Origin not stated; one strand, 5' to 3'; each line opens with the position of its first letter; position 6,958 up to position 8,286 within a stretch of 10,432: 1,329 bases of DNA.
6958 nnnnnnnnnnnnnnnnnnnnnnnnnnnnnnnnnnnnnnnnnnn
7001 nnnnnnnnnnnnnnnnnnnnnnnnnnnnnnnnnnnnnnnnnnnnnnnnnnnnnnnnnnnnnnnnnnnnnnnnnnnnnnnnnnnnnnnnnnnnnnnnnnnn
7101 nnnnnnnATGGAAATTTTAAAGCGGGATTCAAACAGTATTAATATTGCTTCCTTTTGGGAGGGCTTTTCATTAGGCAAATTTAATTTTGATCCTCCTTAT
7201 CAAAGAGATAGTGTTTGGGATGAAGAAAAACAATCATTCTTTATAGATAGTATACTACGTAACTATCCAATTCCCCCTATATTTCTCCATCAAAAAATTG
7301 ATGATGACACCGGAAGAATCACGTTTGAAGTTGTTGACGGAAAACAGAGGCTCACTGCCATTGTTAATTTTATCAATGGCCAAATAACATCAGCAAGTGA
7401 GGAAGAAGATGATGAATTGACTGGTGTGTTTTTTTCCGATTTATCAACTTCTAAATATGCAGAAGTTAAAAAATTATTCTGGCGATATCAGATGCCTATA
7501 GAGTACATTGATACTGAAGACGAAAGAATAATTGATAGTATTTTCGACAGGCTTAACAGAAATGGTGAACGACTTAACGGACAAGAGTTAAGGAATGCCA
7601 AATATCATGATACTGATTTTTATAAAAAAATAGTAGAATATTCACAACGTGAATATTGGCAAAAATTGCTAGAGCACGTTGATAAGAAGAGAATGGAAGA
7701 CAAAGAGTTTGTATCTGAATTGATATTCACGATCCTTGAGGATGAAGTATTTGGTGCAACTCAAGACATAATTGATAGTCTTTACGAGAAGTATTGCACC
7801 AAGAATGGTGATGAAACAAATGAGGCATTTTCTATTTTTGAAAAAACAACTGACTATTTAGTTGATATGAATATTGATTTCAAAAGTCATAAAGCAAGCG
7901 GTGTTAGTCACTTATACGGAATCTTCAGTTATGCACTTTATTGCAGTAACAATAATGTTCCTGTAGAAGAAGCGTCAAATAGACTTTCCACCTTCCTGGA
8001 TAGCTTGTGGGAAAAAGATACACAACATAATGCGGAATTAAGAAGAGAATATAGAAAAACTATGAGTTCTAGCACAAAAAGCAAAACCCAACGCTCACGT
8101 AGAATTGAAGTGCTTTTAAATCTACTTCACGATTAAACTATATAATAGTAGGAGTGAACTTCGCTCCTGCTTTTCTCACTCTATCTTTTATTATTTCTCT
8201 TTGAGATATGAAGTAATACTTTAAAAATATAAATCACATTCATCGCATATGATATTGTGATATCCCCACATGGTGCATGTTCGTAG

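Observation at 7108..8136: DUF262 protein lacks the HNH/DUF1524 nuclease half normally fused to it in GmrSD-type enzymes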

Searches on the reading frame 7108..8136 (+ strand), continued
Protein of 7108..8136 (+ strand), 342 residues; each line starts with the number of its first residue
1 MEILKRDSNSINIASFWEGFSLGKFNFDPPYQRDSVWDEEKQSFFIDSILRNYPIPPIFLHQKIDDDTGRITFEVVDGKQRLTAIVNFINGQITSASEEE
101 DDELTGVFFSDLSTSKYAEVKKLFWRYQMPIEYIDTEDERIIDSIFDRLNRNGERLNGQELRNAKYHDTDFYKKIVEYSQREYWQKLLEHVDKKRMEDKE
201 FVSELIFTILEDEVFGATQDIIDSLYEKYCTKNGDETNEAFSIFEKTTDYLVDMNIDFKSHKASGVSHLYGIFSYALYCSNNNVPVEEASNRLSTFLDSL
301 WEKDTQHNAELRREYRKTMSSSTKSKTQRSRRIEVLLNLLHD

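Call 82: find_encoding_contigs(protein=P0295, flank=4000, max_places=3)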
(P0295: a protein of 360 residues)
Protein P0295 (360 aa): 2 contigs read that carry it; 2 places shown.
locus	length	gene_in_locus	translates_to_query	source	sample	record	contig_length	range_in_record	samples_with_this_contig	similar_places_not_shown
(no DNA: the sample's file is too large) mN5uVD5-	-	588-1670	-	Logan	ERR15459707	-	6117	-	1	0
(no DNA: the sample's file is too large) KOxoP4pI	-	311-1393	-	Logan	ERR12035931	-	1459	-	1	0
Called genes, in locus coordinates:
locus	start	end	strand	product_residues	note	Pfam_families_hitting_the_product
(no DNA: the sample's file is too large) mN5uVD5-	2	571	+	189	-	?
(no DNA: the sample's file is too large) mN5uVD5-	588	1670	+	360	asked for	PF03235:GmrSD_N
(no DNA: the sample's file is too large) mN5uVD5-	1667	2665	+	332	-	PF04607:RelA_SpoT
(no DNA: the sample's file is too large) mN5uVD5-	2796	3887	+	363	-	PF02463:SMC_N, PF11398:DUF2813 (faint), PF13175:AAA_15 (weak), PF13304:AAA_21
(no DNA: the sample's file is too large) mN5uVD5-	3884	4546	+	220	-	PF14103:DUF4276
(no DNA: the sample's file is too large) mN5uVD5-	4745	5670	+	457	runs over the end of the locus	?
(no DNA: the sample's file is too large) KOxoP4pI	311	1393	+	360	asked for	PF03235:GmrSD_N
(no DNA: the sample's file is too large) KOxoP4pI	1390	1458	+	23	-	?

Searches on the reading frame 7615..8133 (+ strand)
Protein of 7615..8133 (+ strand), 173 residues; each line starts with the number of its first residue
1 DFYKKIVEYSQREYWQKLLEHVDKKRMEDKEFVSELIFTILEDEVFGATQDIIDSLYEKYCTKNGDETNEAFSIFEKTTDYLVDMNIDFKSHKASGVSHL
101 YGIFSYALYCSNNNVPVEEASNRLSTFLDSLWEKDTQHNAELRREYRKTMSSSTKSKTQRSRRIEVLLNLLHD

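Call 43: search_protein_families(library=padloc, proteins=[window:7615-8133:+], max_evalue=10)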
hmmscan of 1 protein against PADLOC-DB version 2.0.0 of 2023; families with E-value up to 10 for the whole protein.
window:7615-8133:+ (173 aa): 1 family
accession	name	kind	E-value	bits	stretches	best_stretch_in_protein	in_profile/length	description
PDLC01826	CARF2--CARF_HEPN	-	0.08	10.1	1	10-134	17-138/393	-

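Call 44: search_protein_families(library=pfam, proteins=[window:7615-8133:+], max_evalue=10)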
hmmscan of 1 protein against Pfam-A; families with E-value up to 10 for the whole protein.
window:7615-8133:+ (173 aa): 2 families
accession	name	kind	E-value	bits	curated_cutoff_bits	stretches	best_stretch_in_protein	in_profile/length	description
PF17770.6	RNase_J_C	-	0.13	13.7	23.8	1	115-161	46-92/102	Ribonuclease J C-terminal domain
PF07560.16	DUF1539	-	1.2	9.6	23.8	1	125-159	5-38/126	Domain of Unknown Function (DUF1539)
